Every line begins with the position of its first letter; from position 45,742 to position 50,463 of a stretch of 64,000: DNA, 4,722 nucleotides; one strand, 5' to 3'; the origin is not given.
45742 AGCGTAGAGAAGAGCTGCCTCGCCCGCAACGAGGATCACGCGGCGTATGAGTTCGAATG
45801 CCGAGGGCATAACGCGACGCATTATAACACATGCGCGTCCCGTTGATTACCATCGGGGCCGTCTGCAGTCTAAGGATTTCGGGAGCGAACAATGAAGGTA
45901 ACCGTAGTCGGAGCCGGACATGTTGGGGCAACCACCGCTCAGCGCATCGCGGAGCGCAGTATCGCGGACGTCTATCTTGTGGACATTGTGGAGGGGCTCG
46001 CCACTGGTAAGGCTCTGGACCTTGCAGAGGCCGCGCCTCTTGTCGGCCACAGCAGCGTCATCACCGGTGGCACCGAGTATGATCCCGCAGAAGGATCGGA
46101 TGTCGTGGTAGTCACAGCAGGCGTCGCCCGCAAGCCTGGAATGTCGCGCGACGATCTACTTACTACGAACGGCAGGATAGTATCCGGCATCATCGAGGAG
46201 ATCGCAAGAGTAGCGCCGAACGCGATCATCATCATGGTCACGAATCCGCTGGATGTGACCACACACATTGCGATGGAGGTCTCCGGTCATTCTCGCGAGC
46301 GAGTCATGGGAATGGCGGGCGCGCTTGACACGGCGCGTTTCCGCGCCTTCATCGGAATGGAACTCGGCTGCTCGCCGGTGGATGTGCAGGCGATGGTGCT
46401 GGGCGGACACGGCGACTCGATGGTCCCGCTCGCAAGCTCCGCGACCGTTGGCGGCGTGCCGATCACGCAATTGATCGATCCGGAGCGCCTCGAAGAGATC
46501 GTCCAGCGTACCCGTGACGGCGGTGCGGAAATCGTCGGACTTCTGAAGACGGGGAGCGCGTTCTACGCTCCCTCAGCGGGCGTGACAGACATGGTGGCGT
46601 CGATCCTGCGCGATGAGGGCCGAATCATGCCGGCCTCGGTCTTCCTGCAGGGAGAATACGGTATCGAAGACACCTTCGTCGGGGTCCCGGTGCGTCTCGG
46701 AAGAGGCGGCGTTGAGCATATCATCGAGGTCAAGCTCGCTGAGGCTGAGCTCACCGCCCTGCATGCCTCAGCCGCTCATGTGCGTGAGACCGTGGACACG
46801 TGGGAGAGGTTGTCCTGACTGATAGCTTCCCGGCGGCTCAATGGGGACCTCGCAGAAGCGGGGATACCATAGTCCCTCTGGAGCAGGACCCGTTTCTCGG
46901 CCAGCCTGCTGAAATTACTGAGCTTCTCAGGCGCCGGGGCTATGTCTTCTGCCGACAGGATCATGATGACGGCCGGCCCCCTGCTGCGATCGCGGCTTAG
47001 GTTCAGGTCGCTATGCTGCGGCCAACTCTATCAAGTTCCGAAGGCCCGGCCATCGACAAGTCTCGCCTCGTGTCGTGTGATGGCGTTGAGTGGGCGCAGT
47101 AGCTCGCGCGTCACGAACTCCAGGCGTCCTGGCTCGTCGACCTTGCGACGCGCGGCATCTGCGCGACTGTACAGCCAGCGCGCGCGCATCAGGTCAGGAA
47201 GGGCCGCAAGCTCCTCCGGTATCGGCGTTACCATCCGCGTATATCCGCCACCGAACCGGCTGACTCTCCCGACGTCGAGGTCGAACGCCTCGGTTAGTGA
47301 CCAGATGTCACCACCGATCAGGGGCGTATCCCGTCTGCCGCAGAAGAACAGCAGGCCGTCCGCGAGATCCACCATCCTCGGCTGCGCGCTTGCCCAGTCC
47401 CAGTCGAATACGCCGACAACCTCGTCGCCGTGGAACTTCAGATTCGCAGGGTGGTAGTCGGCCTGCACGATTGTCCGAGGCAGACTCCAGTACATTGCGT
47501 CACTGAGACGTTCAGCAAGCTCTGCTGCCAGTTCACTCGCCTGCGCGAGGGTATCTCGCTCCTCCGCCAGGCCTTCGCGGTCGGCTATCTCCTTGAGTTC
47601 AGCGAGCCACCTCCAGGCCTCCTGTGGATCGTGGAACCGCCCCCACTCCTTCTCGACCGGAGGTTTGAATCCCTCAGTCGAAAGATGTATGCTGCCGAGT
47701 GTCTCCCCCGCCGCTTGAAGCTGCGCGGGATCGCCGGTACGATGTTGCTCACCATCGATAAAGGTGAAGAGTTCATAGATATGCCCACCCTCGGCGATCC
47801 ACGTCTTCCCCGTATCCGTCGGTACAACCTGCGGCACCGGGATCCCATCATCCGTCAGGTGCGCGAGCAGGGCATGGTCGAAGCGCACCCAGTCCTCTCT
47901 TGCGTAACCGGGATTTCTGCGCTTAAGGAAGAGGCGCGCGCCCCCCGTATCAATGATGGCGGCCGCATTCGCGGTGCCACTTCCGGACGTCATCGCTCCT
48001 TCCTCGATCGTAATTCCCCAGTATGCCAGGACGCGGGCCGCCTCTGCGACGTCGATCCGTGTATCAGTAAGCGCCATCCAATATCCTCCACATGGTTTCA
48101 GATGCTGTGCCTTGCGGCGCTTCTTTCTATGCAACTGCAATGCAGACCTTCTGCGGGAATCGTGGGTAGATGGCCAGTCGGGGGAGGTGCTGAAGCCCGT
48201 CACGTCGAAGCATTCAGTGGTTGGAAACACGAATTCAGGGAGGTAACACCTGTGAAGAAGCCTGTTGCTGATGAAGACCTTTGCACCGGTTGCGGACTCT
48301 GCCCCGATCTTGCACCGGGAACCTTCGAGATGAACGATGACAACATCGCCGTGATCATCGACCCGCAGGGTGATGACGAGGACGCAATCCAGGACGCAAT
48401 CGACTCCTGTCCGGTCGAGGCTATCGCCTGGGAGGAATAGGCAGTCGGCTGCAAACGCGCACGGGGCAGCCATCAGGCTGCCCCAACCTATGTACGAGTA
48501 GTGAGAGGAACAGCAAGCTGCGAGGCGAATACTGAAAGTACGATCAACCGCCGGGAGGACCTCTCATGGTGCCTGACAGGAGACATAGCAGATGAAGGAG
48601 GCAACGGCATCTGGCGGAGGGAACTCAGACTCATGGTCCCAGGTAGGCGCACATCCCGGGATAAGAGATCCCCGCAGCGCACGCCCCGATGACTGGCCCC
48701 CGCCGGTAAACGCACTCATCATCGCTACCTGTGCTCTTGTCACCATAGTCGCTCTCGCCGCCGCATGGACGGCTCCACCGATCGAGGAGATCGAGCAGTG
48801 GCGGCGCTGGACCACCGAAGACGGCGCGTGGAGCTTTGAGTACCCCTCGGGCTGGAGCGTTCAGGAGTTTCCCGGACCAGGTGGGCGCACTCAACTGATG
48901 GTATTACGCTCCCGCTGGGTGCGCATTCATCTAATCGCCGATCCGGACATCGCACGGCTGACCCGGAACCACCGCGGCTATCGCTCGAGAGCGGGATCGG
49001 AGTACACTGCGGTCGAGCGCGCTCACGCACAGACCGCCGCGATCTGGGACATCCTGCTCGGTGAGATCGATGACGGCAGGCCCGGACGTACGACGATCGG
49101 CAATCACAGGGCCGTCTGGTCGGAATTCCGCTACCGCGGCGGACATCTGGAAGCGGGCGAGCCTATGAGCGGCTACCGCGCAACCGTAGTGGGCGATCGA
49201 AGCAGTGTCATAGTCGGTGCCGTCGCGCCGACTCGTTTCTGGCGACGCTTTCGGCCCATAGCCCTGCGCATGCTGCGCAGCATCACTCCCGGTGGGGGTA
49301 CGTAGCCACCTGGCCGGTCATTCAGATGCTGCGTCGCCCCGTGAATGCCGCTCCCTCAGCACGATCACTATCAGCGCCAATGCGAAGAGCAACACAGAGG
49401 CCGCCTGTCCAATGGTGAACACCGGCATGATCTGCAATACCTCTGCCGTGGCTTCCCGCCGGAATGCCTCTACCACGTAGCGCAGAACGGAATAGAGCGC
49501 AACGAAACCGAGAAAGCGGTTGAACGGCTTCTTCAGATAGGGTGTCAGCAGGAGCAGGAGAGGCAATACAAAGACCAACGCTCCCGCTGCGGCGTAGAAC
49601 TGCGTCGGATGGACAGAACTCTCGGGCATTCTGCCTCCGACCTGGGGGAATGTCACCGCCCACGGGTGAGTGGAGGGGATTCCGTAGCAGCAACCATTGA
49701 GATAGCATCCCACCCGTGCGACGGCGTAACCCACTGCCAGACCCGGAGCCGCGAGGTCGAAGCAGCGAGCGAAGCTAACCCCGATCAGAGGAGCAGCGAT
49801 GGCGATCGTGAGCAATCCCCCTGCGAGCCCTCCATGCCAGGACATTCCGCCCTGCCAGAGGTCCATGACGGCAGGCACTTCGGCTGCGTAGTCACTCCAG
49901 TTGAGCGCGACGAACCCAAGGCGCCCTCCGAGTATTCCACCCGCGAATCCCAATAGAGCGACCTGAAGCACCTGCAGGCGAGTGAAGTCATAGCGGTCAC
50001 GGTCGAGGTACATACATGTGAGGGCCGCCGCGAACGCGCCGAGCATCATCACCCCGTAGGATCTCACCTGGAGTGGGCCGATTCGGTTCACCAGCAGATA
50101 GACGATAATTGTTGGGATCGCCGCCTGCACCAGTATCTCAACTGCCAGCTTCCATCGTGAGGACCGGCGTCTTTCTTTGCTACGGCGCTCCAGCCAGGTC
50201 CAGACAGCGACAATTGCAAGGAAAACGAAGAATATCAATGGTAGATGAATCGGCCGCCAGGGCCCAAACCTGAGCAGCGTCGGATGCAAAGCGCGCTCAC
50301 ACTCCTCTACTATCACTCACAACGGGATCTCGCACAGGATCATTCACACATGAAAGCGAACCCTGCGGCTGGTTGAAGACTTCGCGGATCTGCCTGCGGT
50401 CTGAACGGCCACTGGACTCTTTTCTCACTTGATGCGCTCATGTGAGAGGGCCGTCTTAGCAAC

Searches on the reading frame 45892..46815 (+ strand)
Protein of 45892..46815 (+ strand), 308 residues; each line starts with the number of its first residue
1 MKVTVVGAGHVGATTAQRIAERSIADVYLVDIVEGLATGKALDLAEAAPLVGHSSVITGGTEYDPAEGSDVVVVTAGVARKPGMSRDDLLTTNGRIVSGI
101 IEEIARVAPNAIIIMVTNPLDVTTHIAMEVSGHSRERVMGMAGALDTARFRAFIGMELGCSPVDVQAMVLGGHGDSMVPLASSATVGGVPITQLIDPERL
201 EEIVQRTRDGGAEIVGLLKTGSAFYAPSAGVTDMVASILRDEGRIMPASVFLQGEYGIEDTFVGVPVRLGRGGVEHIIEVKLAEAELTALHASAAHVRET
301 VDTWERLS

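Call 29: search_protein_families(library=pfam, proteins=[window:45892-46815:+], max_evalue=0.001)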
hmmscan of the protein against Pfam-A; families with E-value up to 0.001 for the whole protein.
window:45892-46815:+ (308 aa): 3 families
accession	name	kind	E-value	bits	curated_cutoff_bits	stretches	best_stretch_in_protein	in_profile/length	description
PF00056.29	Ldh_1_N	-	6.2e-40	136.9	27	1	1-140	1-141/141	lactate/malate dehydrogenase, NAD binding domain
PF02866.23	Ldh_1_C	-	5e-34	118.2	22.6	1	145-303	3-169/174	lactate/malate dehydrogenase, alpha/beta C-terminal domain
PF03721.20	UDPG_MGDP_dh_N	-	0.00024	21.2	27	1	1-33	1-32/187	UDP-glucose/GDP-mannose dehydrogenase family, NAD binding domain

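Call 44: search_protein_families(library=ncbifam, proteins=[window:45892-46815:+], max_evalue=0.00001)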
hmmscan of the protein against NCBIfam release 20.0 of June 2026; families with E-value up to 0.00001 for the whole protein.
window:45892-46815:+ (308 aa): 11 families
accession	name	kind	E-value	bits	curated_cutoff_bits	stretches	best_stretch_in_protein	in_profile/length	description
TIGR01763.1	MalateDH_bact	equivalog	1e-125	418.9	351.85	1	1-303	2-304/305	malate dehydrogenase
NF004863.0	PRK06223.1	subfamily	6.3e-124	413.2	283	1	1-305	4-308/313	malate dehydrogenase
TIGR01771.1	L-LDH-NAD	equivalog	4.1e-76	256.2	303.55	1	5-298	1-298/299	L-lactate dehydrogenase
NF000824.0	PRK00066.1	subfamily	1.5e-73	247.9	339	1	2-303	8-313/316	L-lactate dehydrogenase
NF041314.1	Malate_DH_Halo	equivalog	9.6e-57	192.5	550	1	2-300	3-299/304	malate dehydrogenase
TIGR01772.1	MDH_euk_gproteo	equivalog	4.3e-35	121.5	273.05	1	2-302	1-305/313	malate dehydrogenase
TIGR01759.1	MalateDH-SF1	subfamily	4.3e-25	88.4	345.65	1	28-298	38-321/327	malate dehydrogenase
NF003916.0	PRK05442.1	equivalog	1.8e-24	86.3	271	1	2-303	7-322/328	malate dehydrogenase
TIGR01758.1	MDH_euk_cyt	equivalog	1.3e-15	57.7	470.4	1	37-299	45-317/324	malate dehydrogenase, NAD-dependent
TIGR01757.1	Malate-DH_plant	equivalog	7.6e-12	44.6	598.3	1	49-285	103-345/387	malate dehydrogenase, NADP-dependent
TIGR01756.1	LDH_protist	equivalog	7e-10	38.5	486.25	1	39-186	32-180/313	lactate dehydrogenase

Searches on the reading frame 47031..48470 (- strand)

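Call 62: search_protein_families(library=padloc, proteins=[window:47031-48470:-], max_evalue=0.0001)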
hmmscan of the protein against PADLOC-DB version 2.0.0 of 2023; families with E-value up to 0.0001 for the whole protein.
window:47031-48470:- (479 aa): 0 families

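Call 63: search_protein_families(library=pfam, proteins=[window:47031-48470:-], max_evalue=0.00001)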
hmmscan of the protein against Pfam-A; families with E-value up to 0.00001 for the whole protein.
window:47031-48470:- (479 aa): 1 family
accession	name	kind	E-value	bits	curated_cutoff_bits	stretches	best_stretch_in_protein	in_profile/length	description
PF01636.29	APH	-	1.3e-26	94.2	23.2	1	164-384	7-221/239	Phosphotransferase enzyme family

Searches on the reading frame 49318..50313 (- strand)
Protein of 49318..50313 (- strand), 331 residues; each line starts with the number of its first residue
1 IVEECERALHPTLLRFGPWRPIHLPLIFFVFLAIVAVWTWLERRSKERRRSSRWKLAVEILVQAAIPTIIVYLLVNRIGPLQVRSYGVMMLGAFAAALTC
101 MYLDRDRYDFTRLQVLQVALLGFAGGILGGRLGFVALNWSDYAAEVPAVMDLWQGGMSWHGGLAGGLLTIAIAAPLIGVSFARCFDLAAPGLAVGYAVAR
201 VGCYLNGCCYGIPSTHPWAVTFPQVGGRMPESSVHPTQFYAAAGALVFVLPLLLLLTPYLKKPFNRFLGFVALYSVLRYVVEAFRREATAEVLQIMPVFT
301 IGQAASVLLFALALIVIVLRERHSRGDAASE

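Call 62: search_protein_families(library=padloc, proteins=[window:49318-50313:-], max_evalue=0.0001)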
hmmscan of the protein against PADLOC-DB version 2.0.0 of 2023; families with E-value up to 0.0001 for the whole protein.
window:49318-50313:- (331 aa): 0 families

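Call 63: search_protein_families(library=pfam, proteins=[window:49318-50313:-], max_evalue=0.00001)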
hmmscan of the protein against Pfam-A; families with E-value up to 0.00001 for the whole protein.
window:49318-50313:- (331 aa): 1 family
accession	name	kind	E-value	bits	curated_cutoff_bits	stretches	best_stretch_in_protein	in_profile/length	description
PF01790.23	LGT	-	2.5e-49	168.2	24.9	1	77-318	5-239/240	Prolipoprotein diacylglyceryl transferase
